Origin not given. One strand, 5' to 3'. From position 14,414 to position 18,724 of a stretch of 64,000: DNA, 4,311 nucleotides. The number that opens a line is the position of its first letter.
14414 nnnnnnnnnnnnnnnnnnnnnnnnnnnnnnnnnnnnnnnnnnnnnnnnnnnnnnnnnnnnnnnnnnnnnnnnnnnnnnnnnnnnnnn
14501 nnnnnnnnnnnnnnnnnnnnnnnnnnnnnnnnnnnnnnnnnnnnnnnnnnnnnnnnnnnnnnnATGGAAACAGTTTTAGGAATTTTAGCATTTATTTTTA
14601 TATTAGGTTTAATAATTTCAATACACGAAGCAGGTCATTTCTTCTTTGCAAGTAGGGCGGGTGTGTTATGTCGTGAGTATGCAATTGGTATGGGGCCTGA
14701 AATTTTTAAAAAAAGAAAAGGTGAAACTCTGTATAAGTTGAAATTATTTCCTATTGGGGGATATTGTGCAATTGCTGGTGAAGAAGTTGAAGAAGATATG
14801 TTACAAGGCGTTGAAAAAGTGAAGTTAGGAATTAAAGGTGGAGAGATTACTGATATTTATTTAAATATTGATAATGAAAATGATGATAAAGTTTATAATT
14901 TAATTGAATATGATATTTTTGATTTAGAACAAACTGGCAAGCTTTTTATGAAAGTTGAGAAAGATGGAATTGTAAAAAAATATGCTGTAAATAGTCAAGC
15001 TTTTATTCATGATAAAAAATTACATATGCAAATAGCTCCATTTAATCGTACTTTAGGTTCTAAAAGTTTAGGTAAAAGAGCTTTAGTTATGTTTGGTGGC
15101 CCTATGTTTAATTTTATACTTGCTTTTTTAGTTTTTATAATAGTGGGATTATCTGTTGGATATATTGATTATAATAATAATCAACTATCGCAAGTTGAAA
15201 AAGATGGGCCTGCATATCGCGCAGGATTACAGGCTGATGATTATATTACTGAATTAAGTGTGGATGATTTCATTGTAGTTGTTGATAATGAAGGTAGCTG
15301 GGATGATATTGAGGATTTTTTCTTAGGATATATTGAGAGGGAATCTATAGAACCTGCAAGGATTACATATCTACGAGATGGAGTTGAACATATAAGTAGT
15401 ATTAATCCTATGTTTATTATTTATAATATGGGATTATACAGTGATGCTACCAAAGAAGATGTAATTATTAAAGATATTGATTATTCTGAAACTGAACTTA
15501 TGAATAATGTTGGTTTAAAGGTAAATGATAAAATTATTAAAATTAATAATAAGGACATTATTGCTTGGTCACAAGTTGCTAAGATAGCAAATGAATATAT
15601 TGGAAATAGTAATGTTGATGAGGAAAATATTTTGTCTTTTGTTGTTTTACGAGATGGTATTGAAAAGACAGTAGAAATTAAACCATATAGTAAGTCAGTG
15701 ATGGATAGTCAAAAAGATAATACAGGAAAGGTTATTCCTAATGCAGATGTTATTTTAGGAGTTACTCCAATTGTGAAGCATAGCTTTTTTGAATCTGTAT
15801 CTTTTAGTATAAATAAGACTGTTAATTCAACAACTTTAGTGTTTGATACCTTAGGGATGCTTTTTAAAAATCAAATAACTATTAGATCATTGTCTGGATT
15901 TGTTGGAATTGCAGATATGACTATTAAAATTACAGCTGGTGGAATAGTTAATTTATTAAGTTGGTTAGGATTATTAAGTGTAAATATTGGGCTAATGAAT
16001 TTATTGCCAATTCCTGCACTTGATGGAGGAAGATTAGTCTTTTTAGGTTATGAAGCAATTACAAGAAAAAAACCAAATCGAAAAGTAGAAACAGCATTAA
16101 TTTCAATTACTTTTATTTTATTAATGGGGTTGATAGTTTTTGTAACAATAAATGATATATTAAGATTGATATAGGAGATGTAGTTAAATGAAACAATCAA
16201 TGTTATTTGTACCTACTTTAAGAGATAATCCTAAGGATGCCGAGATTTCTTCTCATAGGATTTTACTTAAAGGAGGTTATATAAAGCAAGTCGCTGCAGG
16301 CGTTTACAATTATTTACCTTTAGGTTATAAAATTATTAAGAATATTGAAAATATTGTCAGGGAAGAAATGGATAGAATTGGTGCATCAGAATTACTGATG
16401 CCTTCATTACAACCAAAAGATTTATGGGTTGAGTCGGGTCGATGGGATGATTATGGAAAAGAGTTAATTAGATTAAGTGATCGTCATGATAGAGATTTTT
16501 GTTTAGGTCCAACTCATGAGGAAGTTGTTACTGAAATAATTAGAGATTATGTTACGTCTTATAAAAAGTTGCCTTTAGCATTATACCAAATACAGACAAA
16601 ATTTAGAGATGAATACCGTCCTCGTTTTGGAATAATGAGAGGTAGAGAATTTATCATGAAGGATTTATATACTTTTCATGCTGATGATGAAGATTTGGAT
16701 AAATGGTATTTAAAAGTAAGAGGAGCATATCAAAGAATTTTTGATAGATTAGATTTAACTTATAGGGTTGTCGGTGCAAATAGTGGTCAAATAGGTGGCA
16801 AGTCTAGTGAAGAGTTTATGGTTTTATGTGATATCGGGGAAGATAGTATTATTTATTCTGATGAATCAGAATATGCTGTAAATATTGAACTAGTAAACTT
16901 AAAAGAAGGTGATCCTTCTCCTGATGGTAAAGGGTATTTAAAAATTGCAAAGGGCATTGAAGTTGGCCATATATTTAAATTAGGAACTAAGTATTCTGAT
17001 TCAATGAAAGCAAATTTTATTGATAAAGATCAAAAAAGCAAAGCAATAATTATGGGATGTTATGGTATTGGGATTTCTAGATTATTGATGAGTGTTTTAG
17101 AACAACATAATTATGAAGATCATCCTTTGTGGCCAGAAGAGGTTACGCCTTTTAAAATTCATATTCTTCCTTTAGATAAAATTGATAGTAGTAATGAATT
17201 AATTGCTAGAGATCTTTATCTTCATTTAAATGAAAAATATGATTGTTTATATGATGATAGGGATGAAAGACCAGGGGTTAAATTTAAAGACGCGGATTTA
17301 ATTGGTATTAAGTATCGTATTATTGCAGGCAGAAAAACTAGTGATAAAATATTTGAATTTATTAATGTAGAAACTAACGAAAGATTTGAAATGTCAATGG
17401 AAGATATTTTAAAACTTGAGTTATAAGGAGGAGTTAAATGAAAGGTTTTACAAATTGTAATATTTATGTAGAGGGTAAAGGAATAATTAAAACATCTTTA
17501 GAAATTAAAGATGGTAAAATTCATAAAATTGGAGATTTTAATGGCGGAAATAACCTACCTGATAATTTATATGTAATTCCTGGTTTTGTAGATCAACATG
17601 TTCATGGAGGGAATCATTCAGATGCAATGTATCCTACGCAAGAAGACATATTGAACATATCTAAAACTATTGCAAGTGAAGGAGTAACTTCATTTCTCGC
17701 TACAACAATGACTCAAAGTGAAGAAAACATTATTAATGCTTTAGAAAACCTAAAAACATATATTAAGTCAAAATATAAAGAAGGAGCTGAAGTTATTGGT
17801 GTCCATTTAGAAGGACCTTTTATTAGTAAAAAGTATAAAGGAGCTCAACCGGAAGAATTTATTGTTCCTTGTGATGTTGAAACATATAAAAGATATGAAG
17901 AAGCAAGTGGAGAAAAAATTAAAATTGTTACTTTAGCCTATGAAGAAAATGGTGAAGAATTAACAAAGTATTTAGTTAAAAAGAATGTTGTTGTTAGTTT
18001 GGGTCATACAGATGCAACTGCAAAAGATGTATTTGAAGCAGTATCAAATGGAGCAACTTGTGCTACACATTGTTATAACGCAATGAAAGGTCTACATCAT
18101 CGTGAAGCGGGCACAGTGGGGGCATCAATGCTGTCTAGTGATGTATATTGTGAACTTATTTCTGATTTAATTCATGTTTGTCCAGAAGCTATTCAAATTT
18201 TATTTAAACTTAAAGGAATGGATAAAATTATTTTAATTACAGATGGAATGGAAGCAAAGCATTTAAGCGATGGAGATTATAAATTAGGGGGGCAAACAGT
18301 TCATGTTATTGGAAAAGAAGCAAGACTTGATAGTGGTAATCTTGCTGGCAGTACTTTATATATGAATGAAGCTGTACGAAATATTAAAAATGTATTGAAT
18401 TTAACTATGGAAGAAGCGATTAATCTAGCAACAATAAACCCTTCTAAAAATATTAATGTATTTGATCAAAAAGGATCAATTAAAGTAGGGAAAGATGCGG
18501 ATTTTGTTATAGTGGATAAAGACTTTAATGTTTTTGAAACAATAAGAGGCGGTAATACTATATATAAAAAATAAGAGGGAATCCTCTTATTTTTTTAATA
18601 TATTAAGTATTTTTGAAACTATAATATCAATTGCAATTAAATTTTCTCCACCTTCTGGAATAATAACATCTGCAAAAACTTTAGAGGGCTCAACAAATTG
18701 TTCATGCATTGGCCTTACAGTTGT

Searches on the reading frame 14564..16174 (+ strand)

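Call 32: search_protein_families(library=pfam, proteins=[window:14564-16174:+], max_evalue=0.00001)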
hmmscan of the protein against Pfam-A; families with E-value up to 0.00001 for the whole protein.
window:14564-16174:+ (536 aa): 3 families
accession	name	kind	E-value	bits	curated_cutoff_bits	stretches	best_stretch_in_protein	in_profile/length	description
PF02163.28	Peptidase_M50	-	1.9e-61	207.7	27.2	1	9-522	1-220/221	Peptidase family M50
PF17820.7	PDZ_6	-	5.2e-09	36.2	27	0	209-230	3-24/54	PDZ domain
PF00595.29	PDZ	-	1.2e-06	29.2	23.2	0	316-340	40-65/81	PDZ domain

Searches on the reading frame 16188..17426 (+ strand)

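Call 32: search_protein_families(library=pfam, proteins=[window:16188-17426:+], max_evalue=0.00001)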
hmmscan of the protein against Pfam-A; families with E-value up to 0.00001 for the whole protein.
window:16188-17426:+ (412 aa): 2 families
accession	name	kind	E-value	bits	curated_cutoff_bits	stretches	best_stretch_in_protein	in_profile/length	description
PF00587.30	tRNA-synt_2b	-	2.3e-36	125.9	29.3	1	96-307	3-179/179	tRNA synthetase class II core domain (G, H, P, S and T)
PF03129.25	HGTP_anticodon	-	1.2e-11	45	21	1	324-409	2-89/94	Anticodon binding domain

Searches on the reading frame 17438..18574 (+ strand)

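Call 32: search_protein_families(library=pfam, proteins=[window:17438-18574:+], max_evalue=0.00001)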
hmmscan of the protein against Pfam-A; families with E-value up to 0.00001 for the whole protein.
window:17438-18574:+ (378 aa): 2 families
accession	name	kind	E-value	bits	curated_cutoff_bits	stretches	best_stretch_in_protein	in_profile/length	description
PF01979.26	Amidohydro_1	-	3.6e-24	86.1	25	1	45-374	1-344/345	Amidohydrolase family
PF07969.17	Amidohydro_3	-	1.8e-11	44.6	29.7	1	322-364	407-449/472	Amidohydrolase family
